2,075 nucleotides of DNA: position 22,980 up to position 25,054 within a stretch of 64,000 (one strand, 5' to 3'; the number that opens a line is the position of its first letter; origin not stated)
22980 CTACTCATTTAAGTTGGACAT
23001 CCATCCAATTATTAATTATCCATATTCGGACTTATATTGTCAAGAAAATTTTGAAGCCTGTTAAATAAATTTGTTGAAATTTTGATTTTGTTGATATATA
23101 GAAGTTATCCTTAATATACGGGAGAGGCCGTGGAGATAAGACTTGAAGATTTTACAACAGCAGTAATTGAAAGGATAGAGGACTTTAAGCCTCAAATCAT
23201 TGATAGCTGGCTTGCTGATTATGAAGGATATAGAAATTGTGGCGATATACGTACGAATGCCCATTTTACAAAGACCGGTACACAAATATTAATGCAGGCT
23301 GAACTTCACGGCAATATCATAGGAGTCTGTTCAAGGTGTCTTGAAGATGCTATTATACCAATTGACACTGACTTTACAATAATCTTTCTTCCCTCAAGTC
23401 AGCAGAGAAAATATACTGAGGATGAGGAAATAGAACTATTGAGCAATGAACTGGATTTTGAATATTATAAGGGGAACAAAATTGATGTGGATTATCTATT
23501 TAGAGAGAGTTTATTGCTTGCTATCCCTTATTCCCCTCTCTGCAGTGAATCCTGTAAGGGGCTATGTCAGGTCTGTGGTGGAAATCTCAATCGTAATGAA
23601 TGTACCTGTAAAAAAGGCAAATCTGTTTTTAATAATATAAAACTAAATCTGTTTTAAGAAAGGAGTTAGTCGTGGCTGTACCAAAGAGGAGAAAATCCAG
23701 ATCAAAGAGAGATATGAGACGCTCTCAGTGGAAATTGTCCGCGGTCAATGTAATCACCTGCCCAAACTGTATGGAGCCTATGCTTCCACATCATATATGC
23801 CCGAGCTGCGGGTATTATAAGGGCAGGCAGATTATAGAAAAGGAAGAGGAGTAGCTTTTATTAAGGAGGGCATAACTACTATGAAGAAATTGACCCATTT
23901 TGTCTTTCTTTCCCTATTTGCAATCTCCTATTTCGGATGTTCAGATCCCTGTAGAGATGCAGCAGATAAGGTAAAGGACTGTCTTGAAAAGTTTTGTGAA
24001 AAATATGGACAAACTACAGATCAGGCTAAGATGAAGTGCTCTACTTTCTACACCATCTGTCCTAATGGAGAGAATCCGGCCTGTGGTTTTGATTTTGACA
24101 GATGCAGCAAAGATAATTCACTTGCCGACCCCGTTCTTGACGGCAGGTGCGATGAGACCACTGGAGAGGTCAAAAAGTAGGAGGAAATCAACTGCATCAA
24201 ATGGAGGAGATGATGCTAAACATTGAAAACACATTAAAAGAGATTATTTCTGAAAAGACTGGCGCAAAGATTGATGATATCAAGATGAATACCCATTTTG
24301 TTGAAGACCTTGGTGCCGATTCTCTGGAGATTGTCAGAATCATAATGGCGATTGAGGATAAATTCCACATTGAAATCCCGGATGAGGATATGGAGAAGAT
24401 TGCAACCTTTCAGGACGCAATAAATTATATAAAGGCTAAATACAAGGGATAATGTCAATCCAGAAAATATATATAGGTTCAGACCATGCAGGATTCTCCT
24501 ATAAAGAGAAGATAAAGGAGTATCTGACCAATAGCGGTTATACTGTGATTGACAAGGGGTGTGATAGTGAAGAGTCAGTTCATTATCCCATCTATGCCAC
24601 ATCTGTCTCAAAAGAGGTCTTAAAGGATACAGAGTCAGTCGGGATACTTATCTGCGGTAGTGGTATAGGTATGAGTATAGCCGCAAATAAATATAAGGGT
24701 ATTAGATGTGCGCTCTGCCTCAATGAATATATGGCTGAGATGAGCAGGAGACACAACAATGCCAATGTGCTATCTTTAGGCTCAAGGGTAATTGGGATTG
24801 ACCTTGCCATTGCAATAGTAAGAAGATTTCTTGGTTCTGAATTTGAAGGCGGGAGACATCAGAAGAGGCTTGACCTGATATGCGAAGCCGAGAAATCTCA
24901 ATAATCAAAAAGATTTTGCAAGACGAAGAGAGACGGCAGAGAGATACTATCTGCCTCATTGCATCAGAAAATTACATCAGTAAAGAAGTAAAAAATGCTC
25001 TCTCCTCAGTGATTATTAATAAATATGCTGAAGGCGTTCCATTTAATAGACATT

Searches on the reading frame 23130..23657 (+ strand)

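Call 12: search_protein_families(library=pfam, proteins=[window:23130-23657:+], max_evalue=0.00001)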
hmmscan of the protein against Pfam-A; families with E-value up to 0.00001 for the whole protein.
window:23130-23657:+ (175 aa): 1 family
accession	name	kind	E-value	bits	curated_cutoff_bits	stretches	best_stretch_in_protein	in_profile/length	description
PF02620.22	YceD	-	7.2e-26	91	33.2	1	56-164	2-107/119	Large ribosomal RNA subunit accumulation protein YceD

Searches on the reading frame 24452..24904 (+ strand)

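Call 12: search_protein_families(library=pfam, proteins=[window:24452-24904:+], max_evalue=0.00001)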
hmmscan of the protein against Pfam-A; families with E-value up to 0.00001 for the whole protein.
window:24452-24904:+ (150 aa): 1 family
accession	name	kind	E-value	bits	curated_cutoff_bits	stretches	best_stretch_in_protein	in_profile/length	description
PF02502.23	LacAB_rpiB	-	3.4e-59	199.2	24.7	1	6-143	1-138/138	Ribose/Galactose Isomerase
